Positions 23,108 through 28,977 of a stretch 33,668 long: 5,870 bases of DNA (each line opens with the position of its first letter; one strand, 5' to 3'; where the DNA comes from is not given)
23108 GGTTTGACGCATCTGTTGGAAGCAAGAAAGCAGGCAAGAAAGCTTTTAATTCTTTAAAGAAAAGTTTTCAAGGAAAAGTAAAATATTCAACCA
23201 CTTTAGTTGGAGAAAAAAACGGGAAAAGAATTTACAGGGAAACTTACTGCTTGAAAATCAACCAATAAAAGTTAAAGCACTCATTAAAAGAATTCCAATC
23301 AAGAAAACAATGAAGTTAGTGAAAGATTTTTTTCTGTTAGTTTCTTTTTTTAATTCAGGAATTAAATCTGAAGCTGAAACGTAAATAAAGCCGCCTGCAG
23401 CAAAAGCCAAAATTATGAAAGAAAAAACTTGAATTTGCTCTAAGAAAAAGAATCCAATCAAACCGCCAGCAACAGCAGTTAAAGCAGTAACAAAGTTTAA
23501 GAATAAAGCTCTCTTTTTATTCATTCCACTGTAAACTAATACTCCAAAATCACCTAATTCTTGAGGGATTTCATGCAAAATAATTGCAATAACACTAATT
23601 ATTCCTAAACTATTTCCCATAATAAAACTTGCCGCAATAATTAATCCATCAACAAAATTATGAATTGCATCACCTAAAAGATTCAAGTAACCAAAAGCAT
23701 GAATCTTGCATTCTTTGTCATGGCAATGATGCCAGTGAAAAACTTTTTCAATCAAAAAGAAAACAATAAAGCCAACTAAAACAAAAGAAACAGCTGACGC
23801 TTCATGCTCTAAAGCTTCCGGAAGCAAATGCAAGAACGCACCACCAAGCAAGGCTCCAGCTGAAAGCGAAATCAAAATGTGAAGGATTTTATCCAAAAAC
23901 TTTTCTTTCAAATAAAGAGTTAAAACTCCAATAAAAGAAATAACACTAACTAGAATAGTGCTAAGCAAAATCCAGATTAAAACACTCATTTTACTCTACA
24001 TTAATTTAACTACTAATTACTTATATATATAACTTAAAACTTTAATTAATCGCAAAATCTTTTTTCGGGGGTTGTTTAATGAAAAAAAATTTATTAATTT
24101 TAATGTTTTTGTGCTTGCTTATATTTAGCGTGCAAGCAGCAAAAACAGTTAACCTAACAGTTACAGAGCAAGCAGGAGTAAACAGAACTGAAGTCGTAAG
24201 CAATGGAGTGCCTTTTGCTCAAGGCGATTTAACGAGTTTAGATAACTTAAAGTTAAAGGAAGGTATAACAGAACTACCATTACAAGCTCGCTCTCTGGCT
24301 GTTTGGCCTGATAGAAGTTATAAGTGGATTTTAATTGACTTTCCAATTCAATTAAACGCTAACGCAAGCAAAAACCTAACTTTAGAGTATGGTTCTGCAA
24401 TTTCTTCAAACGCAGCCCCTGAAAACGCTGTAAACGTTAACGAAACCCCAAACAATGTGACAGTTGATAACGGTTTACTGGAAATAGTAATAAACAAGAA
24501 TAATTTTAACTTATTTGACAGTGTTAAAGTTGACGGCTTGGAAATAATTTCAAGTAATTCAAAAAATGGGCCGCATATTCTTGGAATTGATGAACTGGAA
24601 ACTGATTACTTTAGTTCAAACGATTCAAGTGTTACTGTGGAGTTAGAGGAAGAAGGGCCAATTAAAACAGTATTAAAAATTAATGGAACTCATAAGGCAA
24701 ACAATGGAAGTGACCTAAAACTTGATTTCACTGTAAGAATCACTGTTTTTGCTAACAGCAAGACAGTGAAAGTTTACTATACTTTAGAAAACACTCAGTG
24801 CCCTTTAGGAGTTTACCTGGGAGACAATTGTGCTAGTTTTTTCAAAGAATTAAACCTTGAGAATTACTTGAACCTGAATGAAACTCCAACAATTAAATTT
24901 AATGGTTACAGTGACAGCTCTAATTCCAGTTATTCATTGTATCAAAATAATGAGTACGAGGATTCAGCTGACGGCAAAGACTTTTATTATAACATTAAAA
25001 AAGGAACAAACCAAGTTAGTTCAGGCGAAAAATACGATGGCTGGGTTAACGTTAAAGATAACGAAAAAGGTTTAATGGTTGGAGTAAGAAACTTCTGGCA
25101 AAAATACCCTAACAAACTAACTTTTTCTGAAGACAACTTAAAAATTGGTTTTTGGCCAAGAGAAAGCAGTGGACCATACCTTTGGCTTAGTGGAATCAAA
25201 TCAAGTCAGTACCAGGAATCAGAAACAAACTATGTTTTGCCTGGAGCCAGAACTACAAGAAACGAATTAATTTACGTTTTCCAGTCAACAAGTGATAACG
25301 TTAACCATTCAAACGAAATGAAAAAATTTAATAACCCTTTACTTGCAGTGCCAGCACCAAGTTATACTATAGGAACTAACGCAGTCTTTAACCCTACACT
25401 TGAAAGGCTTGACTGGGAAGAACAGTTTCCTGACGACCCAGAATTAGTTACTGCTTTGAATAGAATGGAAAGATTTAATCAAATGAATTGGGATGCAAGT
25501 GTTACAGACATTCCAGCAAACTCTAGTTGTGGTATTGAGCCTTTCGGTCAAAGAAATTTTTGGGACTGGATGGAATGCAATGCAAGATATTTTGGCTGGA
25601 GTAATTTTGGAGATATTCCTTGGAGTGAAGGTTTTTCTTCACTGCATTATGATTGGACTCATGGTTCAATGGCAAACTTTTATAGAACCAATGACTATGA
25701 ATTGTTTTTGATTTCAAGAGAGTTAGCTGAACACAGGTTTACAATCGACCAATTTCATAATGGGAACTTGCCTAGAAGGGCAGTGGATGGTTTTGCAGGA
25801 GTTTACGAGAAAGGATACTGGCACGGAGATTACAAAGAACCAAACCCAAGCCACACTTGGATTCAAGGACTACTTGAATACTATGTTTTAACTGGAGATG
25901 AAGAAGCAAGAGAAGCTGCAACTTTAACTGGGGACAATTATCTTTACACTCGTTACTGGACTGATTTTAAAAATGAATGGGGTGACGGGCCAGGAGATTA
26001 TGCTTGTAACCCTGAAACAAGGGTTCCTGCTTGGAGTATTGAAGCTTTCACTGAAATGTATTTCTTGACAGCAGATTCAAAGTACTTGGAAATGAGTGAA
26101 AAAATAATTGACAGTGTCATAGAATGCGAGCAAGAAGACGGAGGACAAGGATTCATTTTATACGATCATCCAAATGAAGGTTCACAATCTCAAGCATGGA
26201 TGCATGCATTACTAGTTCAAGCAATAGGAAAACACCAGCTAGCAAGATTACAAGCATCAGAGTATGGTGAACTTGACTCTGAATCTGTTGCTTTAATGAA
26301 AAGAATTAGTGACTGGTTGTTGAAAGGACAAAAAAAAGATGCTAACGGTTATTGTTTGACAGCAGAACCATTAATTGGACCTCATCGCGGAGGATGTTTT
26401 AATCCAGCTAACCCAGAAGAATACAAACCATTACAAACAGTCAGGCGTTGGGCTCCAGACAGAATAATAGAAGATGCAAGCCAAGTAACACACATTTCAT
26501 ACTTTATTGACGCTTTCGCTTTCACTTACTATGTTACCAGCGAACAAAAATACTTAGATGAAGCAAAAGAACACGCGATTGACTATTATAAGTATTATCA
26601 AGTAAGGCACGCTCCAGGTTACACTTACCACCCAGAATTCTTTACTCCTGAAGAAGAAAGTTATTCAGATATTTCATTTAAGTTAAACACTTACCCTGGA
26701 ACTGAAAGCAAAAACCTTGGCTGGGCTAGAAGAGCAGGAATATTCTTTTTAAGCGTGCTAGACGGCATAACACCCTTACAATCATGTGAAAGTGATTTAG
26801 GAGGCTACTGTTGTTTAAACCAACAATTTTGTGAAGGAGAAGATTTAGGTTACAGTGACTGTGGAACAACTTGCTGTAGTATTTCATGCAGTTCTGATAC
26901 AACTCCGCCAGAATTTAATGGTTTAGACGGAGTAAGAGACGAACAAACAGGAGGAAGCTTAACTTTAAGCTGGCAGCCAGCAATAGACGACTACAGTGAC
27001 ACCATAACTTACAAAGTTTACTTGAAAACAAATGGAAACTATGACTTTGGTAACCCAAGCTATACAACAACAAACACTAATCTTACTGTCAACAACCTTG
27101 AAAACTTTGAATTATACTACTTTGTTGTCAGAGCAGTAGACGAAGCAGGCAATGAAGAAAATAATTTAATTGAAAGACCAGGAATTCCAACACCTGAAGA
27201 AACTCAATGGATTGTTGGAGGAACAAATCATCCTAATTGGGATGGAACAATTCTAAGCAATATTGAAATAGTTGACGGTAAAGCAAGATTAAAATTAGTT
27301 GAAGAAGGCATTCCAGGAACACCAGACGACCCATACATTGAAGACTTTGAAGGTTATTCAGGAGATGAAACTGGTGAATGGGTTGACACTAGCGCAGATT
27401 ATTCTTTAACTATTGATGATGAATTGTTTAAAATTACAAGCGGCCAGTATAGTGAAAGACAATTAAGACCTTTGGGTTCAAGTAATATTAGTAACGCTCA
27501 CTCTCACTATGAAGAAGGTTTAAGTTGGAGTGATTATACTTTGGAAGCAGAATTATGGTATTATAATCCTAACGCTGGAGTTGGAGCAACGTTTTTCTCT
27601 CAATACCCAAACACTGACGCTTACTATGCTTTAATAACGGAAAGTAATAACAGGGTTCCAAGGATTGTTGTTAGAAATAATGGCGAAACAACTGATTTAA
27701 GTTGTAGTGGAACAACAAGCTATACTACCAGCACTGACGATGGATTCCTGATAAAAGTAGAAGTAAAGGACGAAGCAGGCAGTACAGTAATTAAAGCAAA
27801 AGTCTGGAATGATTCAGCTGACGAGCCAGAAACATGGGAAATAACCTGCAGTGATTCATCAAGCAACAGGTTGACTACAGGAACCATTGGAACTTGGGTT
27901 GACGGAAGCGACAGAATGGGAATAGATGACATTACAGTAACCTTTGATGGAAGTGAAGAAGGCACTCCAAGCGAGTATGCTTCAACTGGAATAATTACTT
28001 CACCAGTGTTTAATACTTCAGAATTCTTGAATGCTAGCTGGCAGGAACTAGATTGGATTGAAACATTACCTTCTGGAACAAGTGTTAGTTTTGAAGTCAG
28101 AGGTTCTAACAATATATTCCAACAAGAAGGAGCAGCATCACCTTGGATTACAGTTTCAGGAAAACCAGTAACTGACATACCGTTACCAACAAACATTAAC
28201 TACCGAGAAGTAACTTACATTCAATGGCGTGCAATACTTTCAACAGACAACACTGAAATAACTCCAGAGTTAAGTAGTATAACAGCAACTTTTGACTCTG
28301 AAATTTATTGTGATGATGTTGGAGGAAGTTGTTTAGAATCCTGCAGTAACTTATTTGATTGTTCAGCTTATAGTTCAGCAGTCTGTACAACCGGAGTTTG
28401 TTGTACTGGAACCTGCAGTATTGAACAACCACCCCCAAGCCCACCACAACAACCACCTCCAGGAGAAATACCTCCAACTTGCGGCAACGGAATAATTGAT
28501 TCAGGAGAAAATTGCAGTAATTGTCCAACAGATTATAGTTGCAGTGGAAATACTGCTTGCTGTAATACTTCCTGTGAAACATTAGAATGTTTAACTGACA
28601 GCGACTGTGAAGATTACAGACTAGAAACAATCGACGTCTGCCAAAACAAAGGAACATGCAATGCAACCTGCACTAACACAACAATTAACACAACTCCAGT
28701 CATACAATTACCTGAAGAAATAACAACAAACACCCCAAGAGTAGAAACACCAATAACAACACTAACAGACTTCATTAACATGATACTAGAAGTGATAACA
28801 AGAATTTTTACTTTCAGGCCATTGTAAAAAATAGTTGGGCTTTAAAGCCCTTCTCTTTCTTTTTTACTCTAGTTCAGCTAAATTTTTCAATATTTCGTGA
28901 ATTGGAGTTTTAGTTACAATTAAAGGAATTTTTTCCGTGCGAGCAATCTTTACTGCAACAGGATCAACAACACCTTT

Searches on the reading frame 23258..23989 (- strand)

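Call 17: search_protein_families(library=pfam, proteins=[window:23258-23989:-], max_evalue=0.01)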
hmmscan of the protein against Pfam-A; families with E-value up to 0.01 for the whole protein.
window:23258-23989:- (243 aa): 2 families
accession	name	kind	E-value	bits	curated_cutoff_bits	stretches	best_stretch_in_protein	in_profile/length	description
PF02535.28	Zip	-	3.1e-46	158.5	35.1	2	91-239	169-322/323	ZIP Zinc transporter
PF01925.25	TauE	-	0.00029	21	32.6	0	9-83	39-112/237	Sulfite exporter TauE/SafE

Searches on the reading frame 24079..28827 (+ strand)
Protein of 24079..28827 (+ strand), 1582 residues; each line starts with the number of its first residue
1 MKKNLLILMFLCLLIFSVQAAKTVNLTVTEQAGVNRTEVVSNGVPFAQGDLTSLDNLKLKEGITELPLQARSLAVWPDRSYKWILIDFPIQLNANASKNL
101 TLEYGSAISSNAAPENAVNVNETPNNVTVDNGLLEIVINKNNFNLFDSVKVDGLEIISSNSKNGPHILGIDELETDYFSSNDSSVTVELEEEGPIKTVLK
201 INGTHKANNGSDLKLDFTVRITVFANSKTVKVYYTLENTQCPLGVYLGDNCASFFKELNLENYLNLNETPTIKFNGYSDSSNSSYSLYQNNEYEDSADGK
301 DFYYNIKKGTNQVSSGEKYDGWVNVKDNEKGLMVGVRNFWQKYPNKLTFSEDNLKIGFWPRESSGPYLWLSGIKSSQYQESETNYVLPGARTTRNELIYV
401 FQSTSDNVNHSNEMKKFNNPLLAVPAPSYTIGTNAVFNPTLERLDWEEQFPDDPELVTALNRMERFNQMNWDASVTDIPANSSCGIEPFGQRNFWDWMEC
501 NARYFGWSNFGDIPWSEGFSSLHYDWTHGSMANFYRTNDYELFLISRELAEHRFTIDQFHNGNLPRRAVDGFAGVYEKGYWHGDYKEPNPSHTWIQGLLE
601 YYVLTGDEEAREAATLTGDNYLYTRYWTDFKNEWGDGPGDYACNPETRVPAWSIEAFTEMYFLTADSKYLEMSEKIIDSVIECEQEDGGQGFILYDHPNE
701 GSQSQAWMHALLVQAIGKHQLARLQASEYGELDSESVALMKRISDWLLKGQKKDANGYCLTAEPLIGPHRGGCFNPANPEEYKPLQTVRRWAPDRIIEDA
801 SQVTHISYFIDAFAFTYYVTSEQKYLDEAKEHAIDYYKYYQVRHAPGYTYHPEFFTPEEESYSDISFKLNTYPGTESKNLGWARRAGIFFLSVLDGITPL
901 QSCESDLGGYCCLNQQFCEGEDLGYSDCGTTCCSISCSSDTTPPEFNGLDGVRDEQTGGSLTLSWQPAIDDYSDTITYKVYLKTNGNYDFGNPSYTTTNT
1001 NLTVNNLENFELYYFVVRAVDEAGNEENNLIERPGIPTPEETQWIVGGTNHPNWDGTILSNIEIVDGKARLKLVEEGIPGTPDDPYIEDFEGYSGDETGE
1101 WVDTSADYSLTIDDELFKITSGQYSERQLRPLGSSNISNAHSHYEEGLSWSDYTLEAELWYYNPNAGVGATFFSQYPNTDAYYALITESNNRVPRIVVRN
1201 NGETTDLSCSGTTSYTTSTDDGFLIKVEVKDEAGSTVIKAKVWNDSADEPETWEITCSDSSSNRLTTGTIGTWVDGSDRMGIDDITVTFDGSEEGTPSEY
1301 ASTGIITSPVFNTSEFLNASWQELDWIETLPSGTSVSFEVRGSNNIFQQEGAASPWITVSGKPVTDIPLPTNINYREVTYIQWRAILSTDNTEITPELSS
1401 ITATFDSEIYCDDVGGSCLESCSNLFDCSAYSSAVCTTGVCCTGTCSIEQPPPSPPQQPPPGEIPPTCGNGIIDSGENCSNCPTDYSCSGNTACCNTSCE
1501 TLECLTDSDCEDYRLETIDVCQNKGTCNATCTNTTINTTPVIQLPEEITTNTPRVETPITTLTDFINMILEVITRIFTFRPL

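Call 17: search_protein_families(library=pfam, proteins=[window:24079-28827:+], max_evalue=0.01)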
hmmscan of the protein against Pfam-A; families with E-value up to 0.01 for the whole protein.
window:24079-28827:+ (1582 aa): 6 families
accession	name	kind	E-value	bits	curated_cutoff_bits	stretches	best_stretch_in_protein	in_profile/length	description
PF21345.3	PcRGLX_2nd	-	5.4e-19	68.9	23.5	2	118-236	1-122/360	PcRGLX-like protein central beta sandwich domain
PF19501.5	PcRGLX_1st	-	2.5e-08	34.1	22.1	1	34-85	13-65/83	PcRGLX-like N-terminal RIFT barrel domain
PF00041.27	fn3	-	1.2e-07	32.3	25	1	955-1027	10-76/84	Fibronectin type III domain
PF07944.18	Beta-AFase-like_GH127_cat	-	6.1e-05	22.6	24.9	1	592-681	128-208/376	Beta-L-arabinofuranosidase, GH127 catalytic domain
PF16845.11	SQAPI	-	0.0065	17.3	31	0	288-330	15-57/83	Aspartic acid proteinase inhibitor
PF25814.1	fn3_SORL1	-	0.0069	16.8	27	0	960-1020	17-72/90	SORL1-like, fn3 domain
